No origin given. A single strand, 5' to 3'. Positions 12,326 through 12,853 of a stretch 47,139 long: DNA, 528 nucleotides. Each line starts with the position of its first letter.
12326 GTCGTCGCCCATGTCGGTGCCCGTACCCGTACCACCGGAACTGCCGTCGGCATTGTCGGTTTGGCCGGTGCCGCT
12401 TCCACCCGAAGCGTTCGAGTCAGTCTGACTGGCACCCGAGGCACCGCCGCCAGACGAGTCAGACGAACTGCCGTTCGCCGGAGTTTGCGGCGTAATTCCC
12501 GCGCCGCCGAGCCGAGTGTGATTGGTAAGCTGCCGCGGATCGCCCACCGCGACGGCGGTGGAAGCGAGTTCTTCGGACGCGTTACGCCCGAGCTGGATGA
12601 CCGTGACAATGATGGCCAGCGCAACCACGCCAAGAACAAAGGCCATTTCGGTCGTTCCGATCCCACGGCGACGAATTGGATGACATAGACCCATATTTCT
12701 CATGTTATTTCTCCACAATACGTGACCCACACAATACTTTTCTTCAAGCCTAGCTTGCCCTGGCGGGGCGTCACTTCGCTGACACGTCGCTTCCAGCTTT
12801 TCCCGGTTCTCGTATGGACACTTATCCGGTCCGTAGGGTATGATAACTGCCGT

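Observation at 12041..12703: Flp/Tad-type prepilin-like protein carrying a roughly 150-aa Gly/Asn/Ser/Asp low-complexity tail ending in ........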

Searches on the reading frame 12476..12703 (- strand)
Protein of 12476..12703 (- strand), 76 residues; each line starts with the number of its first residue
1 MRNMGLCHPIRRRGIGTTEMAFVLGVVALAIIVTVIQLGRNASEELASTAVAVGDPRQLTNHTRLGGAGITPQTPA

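Call 7: search_protein_families(library=pfam, proteins=[window:12494-12703:-], max_evalue=10)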
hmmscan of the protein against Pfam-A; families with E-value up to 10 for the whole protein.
seq(70 aa): 1 family
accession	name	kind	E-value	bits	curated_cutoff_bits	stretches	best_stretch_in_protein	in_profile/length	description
PF20084.4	TrbK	-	0.05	14.1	23.9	1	24-52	12-40/102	Conjugative transfer region protein TrbK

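Call 8: search_protein_families(library=ncbifam, proteins=[window:12494-12703:-], max_evalue=10)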
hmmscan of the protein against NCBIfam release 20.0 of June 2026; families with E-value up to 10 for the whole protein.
seq(70 aa): 1 family
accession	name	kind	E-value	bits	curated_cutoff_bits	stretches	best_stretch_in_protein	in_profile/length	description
TIGR04360.1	other_trbK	hypoth_equivalog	0.14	12.5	33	1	24-53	6-35/73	putative entry exclusion protein TrbK-alt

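Call 12: find_homologous_proteins(query=window:12476-12703:-, max_evalue=10)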
Query seq(76 aa): 1 candidates shared short words with the query, none scored E <= 10.

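Call 22: search_protein_representatives(protein=window:12476-12703:-)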
Query: 76 residues. Proteins with E-value up to 0.001 (for the whole library): 13; up to 1e-10: 2; up to 1e-30: 0. The best 13 are listed.
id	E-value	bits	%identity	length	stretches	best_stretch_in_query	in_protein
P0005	1.9e-19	85.2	68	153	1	11-76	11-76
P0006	5.0e-19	83.9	64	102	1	8-76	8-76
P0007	3.2e-10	56.0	47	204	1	11-76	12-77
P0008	1.4e-07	47.6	33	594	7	13-64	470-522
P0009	3.4e-06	43.3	45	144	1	11-72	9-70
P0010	1.9e-05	40.9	45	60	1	11-61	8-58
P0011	3.1e-05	40.2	41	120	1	12-67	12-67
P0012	1.2e-04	38.3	41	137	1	11-68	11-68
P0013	2.9e-04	37.2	50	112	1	9-68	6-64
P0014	3.9e-04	36.7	43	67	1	12-62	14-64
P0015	5.5e-04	36.3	41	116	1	8-63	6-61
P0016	5.8e-04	36.2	43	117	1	12-69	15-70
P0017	8.5e-04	35.7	42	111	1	2-62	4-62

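Call 27: find_homologous_proteins(query=A2, max_evalue=0.01)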
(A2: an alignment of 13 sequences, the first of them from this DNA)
Query A2 (13 sequences) (76 aa, profile of the alignment): 29 proteins with E <= 0.01 among 3812 candidates.
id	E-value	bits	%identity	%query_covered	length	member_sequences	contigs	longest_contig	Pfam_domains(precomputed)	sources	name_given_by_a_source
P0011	8.4e-25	104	41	74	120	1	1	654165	-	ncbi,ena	-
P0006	2.8e-23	99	68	82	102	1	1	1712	-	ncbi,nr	ncbi:MAG: hypothetical protein U1E05_20210, partial [Patescibacteria group bacterium]|nr:hypothetica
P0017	1.2e-20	91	41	80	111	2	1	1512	-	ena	-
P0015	3.2e-19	86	43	70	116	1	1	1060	-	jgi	jgi:hypothetical protein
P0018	5.3e-18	82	44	63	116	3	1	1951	-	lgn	-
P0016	7.6e-18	82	44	63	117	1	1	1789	-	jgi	jgi:Flp pilus assembly pilin Flp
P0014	9.4e-18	82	44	66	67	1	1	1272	-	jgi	-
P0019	2.6e-17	80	44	63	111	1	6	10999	-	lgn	-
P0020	4.1e-17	80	44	63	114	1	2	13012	-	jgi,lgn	jgi:Flp pilus assembly pilin Flp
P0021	2.5e-16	77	38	68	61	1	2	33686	PF04964.20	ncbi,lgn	-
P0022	3.0e-16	77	40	75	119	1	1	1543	-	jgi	jgi:Flp pilus assembly pilin Flp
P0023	4.1e-16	76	41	74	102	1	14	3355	-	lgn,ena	-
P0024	9.2e-16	75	40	75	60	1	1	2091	-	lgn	-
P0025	3.5e-15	73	31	67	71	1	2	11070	-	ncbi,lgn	-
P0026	3.9e-15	73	44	63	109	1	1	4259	-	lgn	-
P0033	4.2e-13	67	34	78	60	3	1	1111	PF04964.20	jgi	jgi:Flp pilus assembly pilin Flp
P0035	1.7e-12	65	30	70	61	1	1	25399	-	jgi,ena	jgi:Flp pilus assembly pilin Flp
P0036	2.2e-12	64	38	63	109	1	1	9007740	-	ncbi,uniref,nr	ncbi:Flp/Fap pilin component [Anatilimnocola aggregata]|uniref:Flp/Fap pilin component n=1 Tax=Anati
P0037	2.4e-12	64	33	76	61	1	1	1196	PF04964.20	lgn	-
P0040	7.0e-3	34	-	-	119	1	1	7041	PF04964.20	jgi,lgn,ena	-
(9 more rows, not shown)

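Call 28: search_protein_families(library=pfam, alignment_id=A2, max_evalue=10)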
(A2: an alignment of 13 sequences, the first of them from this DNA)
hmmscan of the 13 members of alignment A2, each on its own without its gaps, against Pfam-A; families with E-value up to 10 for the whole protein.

A. member 1, seq(76 aa): 1 family
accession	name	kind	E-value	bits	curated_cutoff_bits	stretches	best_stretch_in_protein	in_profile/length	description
PF20084.4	TrbK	-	0.057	13.9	23.9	1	24-52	12-40/102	Conjugative transfer region protein TrbK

B. families by the number of members that match (of 13 scanned): 9 families
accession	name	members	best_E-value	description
PF04964.19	Flp_Fap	5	2e-06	Flp/Fap pilin component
PF12555.13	SteA-like_C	2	0.0041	SteA-like C-terminal domain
PF20084.4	TrbK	2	0.057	Conjugative transfer region protein TrbK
PF23426.1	DUF7114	1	0.05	Family of unknown function (DUF7114)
PF23600.1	DUF7139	1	0.061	Domain of unknown function (DUF7139)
PF05084.19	GRA6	1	0.11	Granule antigen protein (GRA6)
PF00472.26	RF-1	1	0.16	RF-1 domain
PF19880.4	DUF6353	1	0.21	Family of unknown function (DUF6353)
PF10215.14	Ost4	1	1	Oligosaccaryltransferase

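Call 29: search_solved_structures(query=A2, max_evalue=10, show_alignments=3)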
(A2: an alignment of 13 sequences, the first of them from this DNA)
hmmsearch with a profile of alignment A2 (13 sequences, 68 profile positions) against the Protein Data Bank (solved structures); distinct sequences matched with E-value up to 10: 10.
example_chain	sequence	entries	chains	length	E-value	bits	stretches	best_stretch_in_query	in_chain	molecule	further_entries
8u1k_A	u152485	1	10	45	0.0065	19.6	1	16-54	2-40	PilA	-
8u2b_A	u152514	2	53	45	0.026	17.7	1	16-54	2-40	Flp family type IVb pilin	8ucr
9t5u_R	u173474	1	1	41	0.032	17.4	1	20-48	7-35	PsbY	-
7tgg_A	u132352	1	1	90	0.043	17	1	8-38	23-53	Geopilin domain 1 protein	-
9egp_A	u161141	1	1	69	0.046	16.9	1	9-51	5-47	Geopilin domain 1 protein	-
9i1z_B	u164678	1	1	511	0.56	13.4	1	21-49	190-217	Y+L amino acid transporter 1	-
8xxi_A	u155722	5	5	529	0.59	13.3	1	21-49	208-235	Y+L amino acid transporter 1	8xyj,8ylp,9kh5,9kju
7mwr_B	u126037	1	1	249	1.9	11.7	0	10-32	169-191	LHD101B4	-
8fed_D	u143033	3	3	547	1.9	11.7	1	20-51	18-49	Virulence factor mce family protein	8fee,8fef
8qag_A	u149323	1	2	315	5.4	10.2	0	6-33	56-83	sc-CC-6-95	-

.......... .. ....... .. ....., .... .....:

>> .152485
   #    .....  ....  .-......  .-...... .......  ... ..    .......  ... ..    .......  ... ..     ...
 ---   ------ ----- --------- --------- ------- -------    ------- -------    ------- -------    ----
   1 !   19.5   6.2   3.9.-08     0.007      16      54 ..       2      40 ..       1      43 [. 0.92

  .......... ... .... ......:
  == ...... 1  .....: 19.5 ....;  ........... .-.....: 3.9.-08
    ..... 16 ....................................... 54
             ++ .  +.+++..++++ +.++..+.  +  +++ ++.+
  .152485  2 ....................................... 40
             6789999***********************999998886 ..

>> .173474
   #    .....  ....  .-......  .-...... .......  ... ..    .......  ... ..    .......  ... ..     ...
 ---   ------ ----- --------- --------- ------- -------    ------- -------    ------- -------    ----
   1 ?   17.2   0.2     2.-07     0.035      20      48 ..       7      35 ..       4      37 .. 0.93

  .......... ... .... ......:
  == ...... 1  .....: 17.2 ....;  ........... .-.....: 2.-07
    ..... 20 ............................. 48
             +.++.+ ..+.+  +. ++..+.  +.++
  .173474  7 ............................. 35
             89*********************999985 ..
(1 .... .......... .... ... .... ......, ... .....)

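Call 30: search_protein_families(library=pfam, proteins=[P0005, P0007, P0009, P0011, P0012, P0013, P0014, P0015, P0016, P0010], max_evalue=10)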
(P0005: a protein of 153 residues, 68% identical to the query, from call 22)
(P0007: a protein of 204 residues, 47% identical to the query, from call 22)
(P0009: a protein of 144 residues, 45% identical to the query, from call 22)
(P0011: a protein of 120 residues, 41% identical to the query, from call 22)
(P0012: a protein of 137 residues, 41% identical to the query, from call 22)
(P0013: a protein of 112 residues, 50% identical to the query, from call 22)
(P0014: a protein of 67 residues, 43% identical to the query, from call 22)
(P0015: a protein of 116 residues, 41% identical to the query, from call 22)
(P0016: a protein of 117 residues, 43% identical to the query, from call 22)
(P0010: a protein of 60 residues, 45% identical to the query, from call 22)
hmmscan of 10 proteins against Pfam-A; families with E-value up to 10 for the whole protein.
P0005 (153 aa): 2 families
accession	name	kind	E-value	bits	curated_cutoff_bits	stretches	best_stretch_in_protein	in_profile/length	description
PF12555.13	SteA-like_C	-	0.012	16.1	26.4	1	10-41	8-39/52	SteA-like C-terminal domain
PF19590.4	TrbL_3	-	9.1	5.5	23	0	21-125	258-358/379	TrbL/VirB6 plasmid conjugal transfer like protein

P0007 (204 aa): 0 families

P0009 (144 aa): 3 families
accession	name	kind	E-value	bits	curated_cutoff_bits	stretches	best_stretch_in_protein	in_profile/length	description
PF04964.19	Flp_Fap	-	7.9e-06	26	32.2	1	12-47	7-42/46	Flp/Fap pilin component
PF12555.13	SteA-like_C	-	0.05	14.1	26.4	1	7-38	7-38/52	SteA-like C-terminal domain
PF22807.2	TrAA12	-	2.3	6.9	30.9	1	42-134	342-433/463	TrAA12-like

P0011 (120 aa): 2 families
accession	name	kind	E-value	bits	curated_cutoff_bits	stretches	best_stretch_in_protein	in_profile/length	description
PF04964.19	Flp_Fap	-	0.13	12.5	32.2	1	18-49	11-42/46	Flp/Fap pilin component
PF05084.19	GRA6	-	0.37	11.2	27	1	16-54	13-50/186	Granule antigen protein (GRA6)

P0012 (137 aa): 2 families
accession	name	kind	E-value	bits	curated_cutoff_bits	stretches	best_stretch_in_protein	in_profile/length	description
PF04964.19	Flp_Fap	-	0.0024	18.1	32.2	1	10-41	3-34/46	Flp/Fap pilin component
PF22575.2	Vir1p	-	0.025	12.7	29.5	1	45-127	339-418/922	Virilizer, yeast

P0013 (112 aa): 1 family
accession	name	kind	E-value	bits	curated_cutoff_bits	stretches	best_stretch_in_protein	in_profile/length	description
PF19590.4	TrbL_3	-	3.9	6.7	23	1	12-91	285-361/379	TrbL/VirB6 plasmid conjugal transfer like protein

P0014 (67 aa): 2 families
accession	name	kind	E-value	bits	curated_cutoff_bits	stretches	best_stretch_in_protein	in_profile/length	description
PF04964.19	Flp_Fap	-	0.012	15.8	32.2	1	14-53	5-44/46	Flp/Fap pilin component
PF00472.26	RF-1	-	0.16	12.3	35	1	2-39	12-50/116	RF-1 domain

P0015 (116 aa): 1 family
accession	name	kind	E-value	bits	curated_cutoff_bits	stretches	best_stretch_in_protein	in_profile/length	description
PF25184.1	YxzE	-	0.0083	17.6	40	1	19-81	3-64/65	YxzE-like putative bacteriocin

P0016 (117 aa): 1 family
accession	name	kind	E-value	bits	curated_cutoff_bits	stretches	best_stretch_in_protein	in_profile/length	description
PF04964.19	Flp_Fap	-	0.011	15.9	32.2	1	16-51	6-41/46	Flp/Fap pilin component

P0010 (60 aa): 0 families

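Call 33: find_encoding_contigs(protein=P0011, flank=10000, max_places=3)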
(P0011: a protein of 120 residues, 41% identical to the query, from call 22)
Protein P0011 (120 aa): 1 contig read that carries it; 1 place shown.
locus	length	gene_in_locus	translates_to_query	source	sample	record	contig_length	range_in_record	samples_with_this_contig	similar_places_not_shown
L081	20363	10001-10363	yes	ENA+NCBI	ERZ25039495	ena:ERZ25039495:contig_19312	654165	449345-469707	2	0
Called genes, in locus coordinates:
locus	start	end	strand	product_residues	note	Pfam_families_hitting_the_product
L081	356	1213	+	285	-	-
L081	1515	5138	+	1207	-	PF17210:SdrD_B, PF17802:SpaA (weak), PF13620:CarboxypepD_reg (weak), PF17210:SdrD_B, PF13620:CarboxypepD_reg (weak), PF17210:SdrD_B, PF17210:SdrD_B, PF17210:SdrD_B, +11 more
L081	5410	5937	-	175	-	PF01230:HIT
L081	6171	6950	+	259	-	PF02616:SMC_ScpA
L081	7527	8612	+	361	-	PF01609:DDE_Tnp_1 (weak), PF02281:Dimer_Tnp_Tn5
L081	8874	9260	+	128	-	-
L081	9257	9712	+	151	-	-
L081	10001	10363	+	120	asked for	-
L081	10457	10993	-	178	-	PF01467:CTP_transf_like, PF08218:Citrate_ly_lig (faint)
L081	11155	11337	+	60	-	-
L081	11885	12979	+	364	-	PF13424:TPR_12 (faint), PF13428:TPR_14 (faint), PF14561:TPR_20 (faint), PF13432:TPR_16 (faint), PF14559:TPR_19 (faint), PF23914:TPR_CcmH_CycH (faint), PF25062:ARM_TT21_N (weak)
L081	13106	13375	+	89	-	PF01649:Ribosomal_S20p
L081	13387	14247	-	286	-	PF00970:FAD_binding_6 (faint), PF00175:NAD_binding_1 (weak), PF10418:DHODB_Fe-S_bind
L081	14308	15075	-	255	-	PF01479:S4, PF00849:PseudoU_synth_2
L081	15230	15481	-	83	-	-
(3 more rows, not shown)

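Call 37: find_encoding_contigs(protein=P0036, flank=10000, max_places=2)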
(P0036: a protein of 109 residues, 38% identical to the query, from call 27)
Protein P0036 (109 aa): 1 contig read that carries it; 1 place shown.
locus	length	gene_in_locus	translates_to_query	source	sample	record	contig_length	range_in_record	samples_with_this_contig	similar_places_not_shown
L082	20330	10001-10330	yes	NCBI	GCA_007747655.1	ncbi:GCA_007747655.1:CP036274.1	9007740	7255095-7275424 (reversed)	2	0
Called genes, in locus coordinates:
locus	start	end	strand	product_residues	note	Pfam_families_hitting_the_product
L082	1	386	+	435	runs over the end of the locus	PF04860:Phage_portal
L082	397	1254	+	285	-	PF04233:Phage_Mu_F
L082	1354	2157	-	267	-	-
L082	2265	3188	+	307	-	PF08843:AbiEii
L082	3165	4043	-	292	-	-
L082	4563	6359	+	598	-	PF00239:Resolvase, PF07508:Recombinase, PF13408:Zn_ribbon_recom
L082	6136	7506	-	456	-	PF13541:ChlI, PF01078:Mg_chelatase, PF00158:Sigma54_activat (faint), PF07728:AAA_5, PF00493:MCM (weak)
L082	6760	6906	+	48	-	-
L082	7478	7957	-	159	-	-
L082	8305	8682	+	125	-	PF02482:Ribosomal_S30AE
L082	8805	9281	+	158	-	PF00359:PTS_EIIA_2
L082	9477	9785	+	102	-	PF00381:PTS-HPr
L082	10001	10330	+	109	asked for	-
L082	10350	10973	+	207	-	-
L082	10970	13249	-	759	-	PF07583:PSCyt2, PF07587:PSD1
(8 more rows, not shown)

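Call 43: find_encoding_contigs(protein=P0006, flank=5000, max_places=3)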
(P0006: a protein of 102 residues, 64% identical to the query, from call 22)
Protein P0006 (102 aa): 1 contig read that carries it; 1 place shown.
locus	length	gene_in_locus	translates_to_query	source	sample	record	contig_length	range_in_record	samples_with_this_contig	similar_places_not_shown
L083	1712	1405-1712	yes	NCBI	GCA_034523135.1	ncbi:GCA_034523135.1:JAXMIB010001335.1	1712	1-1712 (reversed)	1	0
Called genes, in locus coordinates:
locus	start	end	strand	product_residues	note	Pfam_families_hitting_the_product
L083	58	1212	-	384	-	PF00069:Pkinase, PF07714:PK_Tyr_Ser-Thr, PF03109:ABC1 (faint), PF01636:APH (faint), PF17667:Pkinase_fungal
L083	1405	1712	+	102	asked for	?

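Call 51: find_related_loci(query=A4, collection=metagenome_contigs, flank=6000)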
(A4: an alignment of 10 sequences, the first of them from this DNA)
Query A4 (76 aa) in metagenome_contigs; peptide patterns used: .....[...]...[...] (x = any residue, [..] = any of these).
75 stretches matched a pattern; 5 encode a relative of the query (tblastn E <= 1e-3); 5 distinct loci.
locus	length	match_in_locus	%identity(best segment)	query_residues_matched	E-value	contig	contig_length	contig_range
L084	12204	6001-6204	56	9-74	1e-21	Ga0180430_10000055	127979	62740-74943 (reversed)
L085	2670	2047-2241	43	1-65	2e-14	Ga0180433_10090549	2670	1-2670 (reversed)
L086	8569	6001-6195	43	1-65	2e-14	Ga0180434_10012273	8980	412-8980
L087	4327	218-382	40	11-65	3e-10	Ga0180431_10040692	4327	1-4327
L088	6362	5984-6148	40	11-65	2e-10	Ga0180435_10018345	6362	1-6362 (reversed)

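Call 70: search_solved_structures(query=A4, max_evalue=10, show_alignments=1)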
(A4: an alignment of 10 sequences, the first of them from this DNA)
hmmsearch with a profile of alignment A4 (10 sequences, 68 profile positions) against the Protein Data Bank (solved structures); distinct sequences matched with E-value up to 10: 6.
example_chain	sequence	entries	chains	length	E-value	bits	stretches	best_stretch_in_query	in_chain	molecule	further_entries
7mwr_B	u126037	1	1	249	0.093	15.9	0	8-32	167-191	LHD101B4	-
8u1k_A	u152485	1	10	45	0.15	15.2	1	17-49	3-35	PilA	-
8u2b_A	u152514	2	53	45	0.18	14.9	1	17-51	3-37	Flp family type IVb pilin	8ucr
6vfi_A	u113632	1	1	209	0.54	13.4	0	9-41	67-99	O43_dn18A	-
7tgg_A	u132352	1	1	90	0.62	13.2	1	8-37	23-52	Geopilin domain 1 protein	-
8qag_A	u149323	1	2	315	4.1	10.6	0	4-33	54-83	sc-CC-6-95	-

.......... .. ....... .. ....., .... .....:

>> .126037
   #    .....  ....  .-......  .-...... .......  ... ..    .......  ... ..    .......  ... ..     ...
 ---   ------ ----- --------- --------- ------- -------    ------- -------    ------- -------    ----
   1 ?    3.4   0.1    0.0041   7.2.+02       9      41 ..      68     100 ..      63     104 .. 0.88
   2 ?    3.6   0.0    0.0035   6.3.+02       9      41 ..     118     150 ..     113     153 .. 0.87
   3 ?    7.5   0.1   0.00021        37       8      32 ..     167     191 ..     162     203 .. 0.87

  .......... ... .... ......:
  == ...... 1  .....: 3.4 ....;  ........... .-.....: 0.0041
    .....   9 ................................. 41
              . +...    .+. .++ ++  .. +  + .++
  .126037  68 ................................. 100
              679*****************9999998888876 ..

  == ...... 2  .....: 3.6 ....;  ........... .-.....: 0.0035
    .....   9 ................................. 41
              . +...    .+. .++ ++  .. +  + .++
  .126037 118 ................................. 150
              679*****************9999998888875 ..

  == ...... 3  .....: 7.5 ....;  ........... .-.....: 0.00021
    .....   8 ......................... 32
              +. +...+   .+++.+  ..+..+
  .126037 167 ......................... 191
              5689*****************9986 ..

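Call 72: search_protein_families(library=pfam, alignment_id=A5, max_evalue=1)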
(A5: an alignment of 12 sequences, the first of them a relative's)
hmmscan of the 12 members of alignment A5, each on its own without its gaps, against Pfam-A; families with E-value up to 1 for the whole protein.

A. member 1, P0021 (61 aa): 3 families
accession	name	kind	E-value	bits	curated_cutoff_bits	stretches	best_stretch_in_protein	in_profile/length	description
PF04964.19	Flp_Fap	-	2e-05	24.7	32.2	1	10-47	7-44/46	Flp/Fap pilin component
PF12555.13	SteA-like_C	-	5e-05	23.7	26.4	1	11-36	13-38/52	SteA-like C-terminal domain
PF23426.1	DUF7114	-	0.023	14.7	27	1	21-51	155-185/210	Family of unknown function (DUF7114)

B. families by the number of members that match (of 12 scanned): 9 families
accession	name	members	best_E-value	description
PF04964.19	Flp_Fap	11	3.6e-06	Flp/Fap pilin component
PF23426.1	DUF7114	6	0.00026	Family of unknown function (DUF7114)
PF12555.13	SteA-like_C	4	5e-05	SteA-like C-terminal domain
PF23714.1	Rv3627c_N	2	0.0015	Carboxypeptidase Rv3627c-like, N-terminal domain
PF13179.11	DUF4006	2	0.094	Family of unknown function (DUF4006)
PF25686.1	Betaherpes_U91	1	0.001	Betaherpesvirus U91 protein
PF06550.16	SPP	1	0.015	Signal-peptide peptidase, presenilin aspartyl protease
PF11446.13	DUF2897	1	0.13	Protein of unknown function (DUF2897)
PF09889.16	DUF2116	1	0.17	Probable treble clef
